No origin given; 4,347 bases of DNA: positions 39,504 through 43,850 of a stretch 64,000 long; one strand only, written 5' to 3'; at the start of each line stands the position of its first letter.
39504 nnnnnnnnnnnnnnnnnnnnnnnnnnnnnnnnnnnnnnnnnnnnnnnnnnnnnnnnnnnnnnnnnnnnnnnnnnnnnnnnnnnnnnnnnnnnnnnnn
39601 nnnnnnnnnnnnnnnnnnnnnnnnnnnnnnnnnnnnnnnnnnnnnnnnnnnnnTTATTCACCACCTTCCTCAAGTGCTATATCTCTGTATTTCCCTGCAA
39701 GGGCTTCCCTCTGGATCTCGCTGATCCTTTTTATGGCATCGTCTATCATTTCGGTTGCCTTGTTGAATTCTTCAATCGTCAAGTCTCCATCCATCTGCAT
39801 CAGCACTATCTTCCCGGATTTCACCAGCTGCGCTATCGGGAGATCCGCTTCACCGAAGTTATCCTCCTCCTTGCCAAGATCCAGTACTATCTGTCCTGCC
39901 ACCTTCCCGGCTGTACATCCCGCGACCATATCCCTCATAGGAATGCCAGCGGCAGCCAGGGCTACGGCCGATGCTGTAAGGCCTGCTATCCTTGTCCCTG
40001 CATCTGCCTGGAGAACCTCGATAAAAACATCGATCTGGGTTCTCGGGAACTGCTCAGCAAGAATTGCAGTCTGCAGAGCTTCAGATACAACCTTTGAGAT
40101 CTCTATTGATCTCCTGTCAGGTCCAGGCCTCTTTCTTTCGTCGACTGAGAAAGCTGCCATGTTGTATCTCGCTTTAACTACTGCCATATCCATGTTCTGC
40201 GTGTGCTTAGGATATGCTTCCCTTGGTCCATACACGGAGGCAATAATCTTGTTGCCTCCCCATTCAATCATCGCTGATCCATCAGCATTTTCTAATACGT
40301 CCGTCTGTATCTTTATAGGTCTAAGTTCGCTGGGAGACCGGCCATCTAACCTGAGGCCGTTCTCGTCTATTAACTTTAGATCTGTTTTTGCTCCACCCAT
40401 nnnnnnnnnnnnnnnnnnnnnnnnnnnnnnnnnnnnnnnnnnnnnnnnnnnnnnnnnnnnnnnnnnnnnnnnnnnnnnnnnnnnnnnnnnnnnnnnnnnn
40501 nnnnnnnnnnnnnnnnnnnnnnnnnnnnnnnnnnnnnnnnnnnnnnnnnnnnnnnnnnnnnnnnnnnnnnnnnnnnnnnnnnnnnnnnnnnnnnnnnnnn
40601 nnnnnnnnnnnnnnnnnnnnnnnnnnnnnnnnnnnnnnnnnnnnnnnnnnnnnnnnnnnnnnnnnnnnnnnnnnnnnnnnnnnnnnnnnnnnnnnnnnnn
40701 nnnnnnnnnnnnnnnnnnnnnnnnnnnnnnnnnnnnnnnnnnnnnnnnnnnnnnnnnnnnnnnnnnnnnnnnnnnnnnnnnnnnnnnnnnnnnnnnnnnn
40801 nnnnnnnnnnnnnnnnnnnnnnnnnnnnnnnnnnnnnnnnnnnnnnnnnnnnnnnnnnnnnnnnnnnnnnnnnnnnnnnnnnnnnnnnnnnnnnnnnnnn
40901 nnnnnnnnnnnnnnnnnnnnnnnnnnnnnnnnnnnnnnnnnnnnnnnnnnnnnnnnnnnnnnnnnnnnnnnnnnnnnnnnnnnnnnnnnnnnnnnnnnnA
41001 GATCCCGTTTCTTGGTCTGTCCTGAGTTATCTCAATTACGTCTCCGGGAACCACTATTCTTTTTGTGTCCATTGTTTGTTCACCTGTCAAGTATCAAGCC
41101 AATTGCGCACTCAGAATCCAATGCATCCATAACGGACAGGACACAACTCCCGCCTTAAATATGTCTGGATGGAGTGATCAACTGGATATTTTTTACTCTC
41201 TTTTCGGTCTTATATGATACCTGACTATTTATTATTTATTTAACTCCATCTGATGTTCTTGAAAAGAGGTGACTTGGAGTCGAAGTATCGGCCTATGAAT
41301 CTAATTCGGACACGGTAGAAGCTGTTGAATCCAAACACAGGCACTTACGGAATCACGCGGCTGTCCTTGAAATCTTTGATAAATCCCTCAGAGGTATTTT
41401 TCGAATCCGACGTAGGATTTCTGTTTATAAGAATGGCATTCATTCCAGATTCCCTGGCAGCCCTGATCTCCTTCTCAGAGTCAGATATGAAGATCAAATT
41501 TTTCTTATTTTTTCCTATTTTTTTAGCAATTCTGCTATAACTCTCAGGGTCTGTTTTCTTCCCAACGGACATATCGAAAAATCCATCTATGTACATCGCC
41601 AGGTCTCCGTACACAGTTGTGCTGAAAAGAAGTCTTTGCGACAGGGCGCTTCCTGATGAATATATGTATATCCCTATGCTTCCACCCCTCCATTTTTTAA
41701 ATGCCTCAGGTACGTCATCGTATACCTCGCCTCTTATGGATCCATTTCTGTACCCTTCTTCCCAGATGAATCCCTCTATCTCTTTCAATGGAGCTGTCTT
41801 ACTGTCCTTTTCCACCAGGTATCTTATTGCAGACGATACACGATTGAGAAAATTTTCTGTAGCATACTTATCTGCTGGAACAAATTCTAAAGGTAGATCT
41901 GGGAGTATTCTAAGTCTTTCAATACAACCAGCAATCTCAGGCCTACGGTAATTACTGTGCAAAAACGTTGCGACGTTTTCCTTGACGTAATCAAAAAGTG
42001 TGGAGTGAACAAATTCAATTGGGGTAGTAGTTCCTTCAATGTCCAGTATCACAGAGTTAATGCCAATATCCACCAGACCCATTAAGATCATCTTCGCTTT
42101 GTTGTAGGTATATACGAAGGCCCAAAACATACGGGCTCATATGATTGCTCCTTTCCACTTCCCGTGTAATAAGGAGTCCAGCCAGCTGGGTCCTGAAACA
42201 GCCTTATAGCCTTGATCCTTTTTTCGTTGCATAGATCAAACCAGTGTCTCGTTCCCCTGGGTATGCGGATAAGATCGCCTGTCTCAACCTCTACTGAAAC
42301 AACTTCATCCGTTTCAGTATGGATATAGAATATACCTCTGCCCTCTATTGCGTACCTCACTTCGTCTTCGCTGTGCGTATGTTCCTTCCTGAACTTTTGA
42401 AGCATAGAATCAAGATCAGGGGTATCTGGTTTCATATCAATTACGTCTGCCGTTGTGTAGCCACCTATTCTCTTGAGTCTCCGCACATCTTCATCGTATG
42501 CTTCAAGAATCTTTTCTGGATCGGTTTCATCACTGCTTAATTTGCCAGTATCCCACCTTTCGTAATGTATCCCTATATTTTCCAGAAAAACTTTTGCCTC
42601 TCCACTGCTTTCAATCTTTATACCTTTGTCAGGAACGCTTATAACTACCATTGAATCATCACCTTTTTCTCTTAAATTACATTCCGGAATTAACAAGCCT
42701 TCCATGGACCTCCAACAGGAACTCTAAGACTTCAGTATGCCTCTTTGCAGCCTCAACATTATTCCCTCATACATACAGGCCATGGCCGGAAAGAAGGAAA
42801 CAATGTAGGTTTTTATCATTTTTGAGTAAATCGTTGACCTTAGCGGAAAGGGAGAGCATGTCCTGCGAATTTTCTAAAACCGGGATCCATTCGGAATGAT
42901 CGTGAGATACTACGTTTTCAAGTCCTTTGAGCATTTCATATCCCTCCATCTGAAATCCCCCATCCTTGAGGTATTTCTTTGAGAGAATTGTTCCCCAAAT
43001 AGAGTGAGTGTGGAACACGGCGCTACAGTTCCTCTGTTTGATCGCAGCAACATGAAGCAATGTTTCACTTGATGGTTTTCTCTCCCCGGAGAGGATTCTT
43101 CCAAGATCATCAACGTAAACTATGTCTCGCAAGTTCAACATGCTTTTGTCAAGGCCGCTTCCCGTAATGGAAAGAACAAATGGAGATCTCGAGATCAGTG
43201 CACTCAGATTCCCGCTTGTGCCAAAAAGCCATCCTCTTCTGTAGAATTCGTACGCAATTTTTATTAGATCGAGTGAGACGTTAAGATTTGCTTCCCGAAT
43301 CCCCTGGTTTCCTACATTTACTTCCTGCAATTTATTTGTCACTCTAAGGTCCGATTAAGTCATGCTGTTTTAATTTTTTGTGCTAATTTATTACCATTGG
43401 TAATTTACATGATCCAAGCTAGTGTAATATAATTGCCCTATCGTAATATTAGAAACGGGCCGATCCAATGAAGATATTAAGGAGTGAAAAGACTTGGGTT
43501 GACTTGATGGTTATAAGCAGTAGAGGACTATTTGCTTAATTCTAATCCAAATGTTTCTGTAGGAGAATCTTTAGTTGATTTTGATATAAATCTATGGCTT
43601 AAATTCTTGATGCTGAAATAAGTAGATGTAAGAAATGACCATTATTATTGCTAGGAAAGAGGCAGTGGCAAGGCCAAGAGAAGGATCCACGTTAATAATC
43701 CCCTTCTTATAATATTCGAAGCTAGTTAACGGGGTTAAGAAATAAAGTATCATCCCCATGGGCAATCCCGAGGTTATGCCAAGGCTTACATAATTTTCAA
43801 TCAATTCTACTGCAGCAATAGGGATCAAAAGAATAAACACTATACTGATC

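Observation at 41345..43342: mtnB-mtnD-mtnC (dehydratase / acireductone dioxygenase / enolase-phosphatase) trio in an archaeon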

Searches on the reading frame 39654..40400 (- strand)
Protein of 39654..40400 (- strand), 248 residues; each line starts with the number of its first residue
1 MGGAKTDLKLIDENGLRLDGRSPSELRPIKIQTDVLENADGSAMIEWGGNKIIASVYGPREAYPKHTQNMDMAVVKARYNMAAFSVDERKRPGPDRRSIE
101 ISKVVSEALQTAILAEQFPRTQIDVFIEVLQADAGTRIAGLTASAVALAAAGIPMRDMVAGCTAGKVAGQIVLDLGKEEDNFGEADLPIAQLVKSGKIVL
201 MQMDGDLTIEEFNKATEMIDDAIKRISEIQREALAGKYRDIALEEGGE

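Call 16: find_encoding_contigs(protein=window:39654-40400:-, flank=10000, max_places=6)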
Protein window:39654-40400:- (248 aa): 1 contig read that carries it; 1 place shown.
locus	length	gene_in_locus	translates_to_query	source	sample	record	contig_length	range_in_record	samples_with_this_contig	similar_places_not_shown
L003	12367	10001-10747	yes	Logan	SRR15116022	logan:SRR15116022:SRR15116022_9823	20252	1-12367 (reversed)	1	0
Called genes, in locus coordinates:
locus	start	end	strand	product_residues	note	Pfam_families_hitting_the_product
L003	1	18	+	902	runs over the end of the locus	PF02463:SMC_N, PF13175:AAA_15 (faint), PF13304:AAA_21 (faint), PF13476:AAA_23 (faint), PF13555:AAA_29 (weak), PF04423:Rad50_zn_hook (weak), PF13558:SbcC_Walker_B (faint)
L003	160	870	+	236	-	PF10584:Proteasome_A_N, PF00227:Proteasome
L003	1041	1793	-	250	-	PF08843:AbiEii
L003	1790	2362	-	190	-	-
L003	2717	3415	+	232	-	PF01172:SBDS_N, PF09377:SBDS_domain_II, PF20268:SBDS_C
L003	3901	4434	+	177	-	-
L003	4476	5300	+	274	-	-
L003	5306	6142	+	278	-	PF00005:ABC_tran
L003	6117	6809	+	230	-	-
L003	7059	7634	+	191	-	PF00596:Aldolase_II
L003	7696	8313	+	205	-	PF03079:ARD, PF07883:Cupin_2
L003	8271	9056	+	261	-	PF00702:Hydrolase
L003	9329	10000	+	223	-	PF21262:RRP40_S1 (weak), PF21266:S1_RRP4 (weak), PF00013:KH_1, PF15985:KH_6 (weak), PF22891:KH_PNO1_2nd (weak)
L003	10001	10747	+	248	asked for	PF01138:RNase_PH, PF03725:RNase_PH_C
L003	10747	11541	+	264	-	PF01138:RNase_PH, PF03725:RNase_PH_C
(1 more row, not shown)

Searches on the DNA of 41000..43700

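Call 51: search_rna_families(source=window, start=41000, end=43700, threshold=evalue, max_evalue=1)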
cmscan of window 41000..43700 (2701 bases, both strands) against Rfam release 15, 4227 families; matches with E-value up to 1: 0.
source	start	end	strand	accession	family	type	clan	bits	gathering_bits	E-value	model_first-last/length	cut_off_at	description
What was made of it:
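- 43354..43393 (-): Conserved A/T-rich upstream element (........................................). It ends 11 nt before the mtnB GTG start. It is a likely BRE/TATA promoter giving a leaderless or very short-leader mRNA (inferred). Rfam finds no known RNA here (call 51).
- No recoding signal or known RNA element is present (call 51).
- Tried and rejected: Rfam found nothing at E<=1 in 41000-43700 (call 51).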

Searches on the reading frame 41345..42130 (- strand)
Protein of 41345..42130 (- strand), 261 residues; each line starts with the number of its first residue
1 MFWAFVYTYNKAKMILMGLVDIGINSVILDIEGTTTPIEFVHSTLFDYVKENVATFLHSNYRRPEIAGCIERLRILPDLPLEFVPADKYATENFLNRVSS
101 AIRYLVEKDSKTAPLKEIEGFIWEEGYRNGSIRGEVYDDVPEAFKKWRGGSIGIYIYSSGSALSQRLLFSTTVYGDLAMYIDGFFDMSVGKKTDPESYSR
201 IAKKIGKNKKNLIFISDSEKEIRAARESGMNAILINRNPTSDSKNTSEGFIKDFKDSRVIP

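Call 3: search_protein_families(library=pfam, proteins=[window:41345-42130:-], max_evalue=0.01)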
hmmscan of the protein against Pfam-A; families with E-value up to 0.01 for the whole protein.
window:41345-42130:- (261 aa): 3 families
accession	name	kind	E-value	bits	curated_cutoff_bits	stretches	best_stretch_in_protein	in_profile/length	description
PF00702.32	Hydrolase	-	6.5e-12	46.7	26.4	1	25-229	2-191/191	haloacid dehalogenase-like hydrolase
PF13419.12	HAD_2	-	1.2e-05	26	23.8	1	88-234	31-177/178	Haloacid dehalogenase-like hydrolase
PF13242.12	Hydrolase_like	-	6.8e-05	23.1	22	1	192-243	4-56/75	HAD-hyrolase-like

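Call 4: search_protein_families(library=ncbifam, proteins=[window:41345-42130:-], max_evalue=0.01)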
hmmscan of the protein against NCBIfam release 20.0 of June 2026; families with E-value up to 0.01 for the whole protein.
window:41345-42130:- (261 aa): 15 families
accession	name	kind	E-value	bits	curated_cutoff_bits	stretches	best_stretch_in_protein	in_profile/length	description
TIGR01691.1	enolase-ppase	equivalog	1.3e-58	198.1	128.1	1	24-247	1-211/224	acireductone synthase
TIGR01549.1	HAD-SF-IA-v1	subfamily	2.9e-08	34.3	23.3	1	136-229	63-149/149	HAD-IA family hydrolase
TIGR01509.1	HAD-SF-IA-v3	subfamily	7.8e-08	32.6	29.4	1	177-235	96-154/154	HAD-IA family hydrolase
TIGR01428.1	HAD_type_II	equivalog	2e-05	24.7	125.4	1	135-238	91-193/197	haloacid dehalogenase type II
TIGR01449.2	PGP_bact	equivalog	6.4e-05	22.6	180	1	160-236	111-185/213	phosphoglycolate phosphatase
NF009695.0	PRK13222.1-2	equivalog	0.00048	19.7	225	1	123-233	81-191/226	phosphoglycolate phosphatase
TIGR01454.1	AHBA_synth_RP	hypoth_equivalog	0.00051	19.7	246.65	1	117-242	58-181/205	AHBA synthesis associated protein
TIGR01993.1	Pyr-5-nucltdase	equivalog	0.00094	19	142.9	1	191-234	139-182/183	pyrimidine 5'-nucleotidase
TIGR02009.1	PGMB-YQAB-SF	subfamily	0.0017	18.6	153.35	1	159-235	112-186/186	beta-phosphoglucomutase family hydrolase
NF009694.0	PRK13222.1-1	equivalog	0.0034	16.7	415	1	189-233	164-208/252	phosphoglycolate phosphatase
NF011564.0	PRK14988.1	equivalog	0.0038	16.9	189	0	192-245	149-202/225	GMP/IMP nucleotidase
NF009697.0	PRK13222.1-4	equivalog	0.0052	16.1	327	1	168-233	128-191/232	phosphoglycolate phosphatase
TIGR01672.1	AphA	equivalog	0.0076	15.8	195.8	0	206-243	181-218/237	acid phosphatase AphA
NF006991.0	PRK09456.1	equivalog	0.008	15.9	295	0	191-237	140-186/199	glucose-1-phosphatase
TIGR02247.1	HAD-1A3-hyp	subfamily_domain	0.0088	15.8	125.4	0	191-238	151-198/211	epoxide hydrolase N-terminal domain-like phosphatase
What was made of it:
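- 41345..42091 (-): mtnC: enolase-phosphatase E1 / acireductone synthase (HAD family), 248 aa. Its ATG overlaps the mtnD TGA (ATGA). Carries D17-x-E19 in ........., SSGS, GKK and SD motifs. Window-specific T174M substitution. TIGR01691 at 198.1 bits against a cut-off of 128.1 (call 4).
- On MtnC, enolase-phosphatase E1 / acireductone synthase (TIGR01691; HAD superfamily): 198.1 bits against a cut-off of 128.1 (call 4).
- Closest known: Bacillus-type variant of the pathway. Different: Here a single E1-type enolase-phosphatase replaces MtnW/MtnX (TIGR01691, call 4).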

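Call 11: search_solved_structures(query=window:41348-42091:-, show_alignments=2)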
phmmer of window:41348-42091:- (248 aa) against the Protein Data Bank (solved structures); distinct sequences matched with E-value up to 0.001: 2.
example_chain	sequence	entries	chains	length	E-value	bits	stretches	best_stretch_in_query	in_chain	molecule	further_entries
1yns_A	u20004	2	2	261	5.3e-40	140.5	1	9-225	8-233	E-1 enzyme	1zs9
2g80_A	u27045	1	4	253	3.6e-27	98.4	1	12-224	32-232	Protein UTR4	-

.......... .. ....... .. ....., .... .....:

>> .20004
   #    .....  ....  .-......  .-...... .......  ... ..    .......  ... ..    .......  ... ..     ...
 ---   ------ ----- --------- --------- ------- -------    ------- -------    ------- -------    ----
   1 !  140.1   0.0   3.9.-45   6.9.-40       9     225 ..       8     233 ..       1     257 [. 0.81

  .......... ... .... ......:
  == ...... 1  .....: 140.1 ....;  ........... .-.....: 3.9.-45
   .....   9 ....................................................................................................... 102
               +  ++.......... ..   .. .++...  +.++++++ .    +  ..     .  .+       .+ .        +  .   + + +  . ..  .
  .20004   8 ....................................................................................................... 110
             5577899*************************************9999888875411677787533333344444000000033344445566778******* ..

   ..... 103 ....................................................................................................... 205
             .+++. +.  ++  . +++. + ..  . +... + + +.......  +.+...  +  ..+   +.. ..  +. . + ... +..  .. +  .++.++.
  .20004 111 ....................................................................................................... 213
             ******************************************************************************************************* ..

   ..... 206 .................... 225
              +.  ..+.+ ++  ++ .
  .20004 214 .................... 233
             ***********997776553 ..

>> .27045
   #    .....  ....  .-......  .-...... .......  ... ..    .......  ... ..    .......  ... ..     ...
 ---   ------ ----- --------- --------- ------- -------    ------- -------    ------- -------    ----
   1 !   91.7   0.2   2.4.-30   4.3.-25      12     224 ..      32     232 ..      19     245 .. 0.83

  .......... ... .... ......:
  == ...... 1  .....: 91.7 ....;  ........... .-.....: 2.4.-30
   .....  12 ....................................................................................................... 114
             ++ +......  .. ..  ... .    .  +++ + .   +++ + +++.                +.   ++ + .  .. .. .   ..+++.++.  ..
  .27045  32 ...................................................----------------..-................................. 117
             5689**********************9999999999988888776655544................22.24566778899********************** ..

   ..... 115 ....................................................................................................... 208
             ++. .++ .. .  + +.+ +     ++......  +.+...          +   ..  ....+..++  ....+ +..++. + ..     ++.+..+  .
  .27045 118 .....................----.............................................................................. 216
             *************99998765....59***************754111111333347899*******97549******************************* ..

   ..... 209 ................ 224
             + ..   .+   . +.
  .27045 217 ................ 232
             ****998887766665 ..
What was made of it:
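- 41345..42091 (-): 1yns (human E1) at E=5e-40 (call 11).
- On MtnC, enolase-phosphatase E1 / acireductone synthase (TIGR01691; HAD superfamily): 1yns at E=5e-40 (call 11).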

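Call 19: find_homologous_proteins(query=window:41348-42091:-)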
Query window:41348-42091:- (248 aa): 2190 proteins with E <= 0.001 among 2579 candidates; the best 120 are listed.
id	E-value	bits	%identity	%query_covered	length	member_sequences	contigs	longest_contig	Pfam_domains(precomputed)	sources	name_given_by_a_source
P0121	3.7e-158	542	100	99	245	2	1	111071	PF00702.33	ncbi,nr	ncbi:MAG: acireductone synthase [Thermoplasmatales archaeon]|nr:acireductone synthase [Thermoplasmat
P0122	7.8e-126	436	80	99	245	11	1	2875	PF00702.33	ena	-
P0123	4.3e-105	368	70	99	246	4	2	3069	PF00702.33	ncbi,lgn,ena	-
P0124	2.0e-82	294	81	69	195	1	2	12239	PF00702.33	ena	-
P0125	2.7e-63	232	49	94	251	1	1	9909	PF00702.33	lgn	-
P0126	3.1e-63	231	47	93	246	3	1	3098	PF00702.33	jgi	-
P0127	1.8e-60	222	46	93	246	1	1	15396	PF00702.33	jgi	-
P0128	1.2e-58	216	46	94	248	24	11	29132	PF00702.33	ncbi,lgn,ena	-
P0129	3.1e-58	215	49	86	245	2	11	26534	PF00702.33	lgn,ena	-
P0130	4.2e-58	215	49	86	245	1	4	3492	PF00702.33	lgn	-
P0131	7.0e-58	214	45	93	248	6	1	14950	PF00702.33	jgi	-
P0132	3.5e-57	212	47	88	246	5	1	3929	PF00702.33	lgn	-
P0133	4.6e-57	211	46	94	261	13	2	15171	PF00702.33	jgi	jgi:enolase-phosphatase E1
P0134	4.7e-57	211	45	94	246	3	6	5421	PF00702.33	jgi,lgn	jgi:enolase-phosphatase E1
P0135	1.1e-56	210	48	86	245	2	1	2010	PF00702.33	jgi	jgi:enolase-phosphatase E1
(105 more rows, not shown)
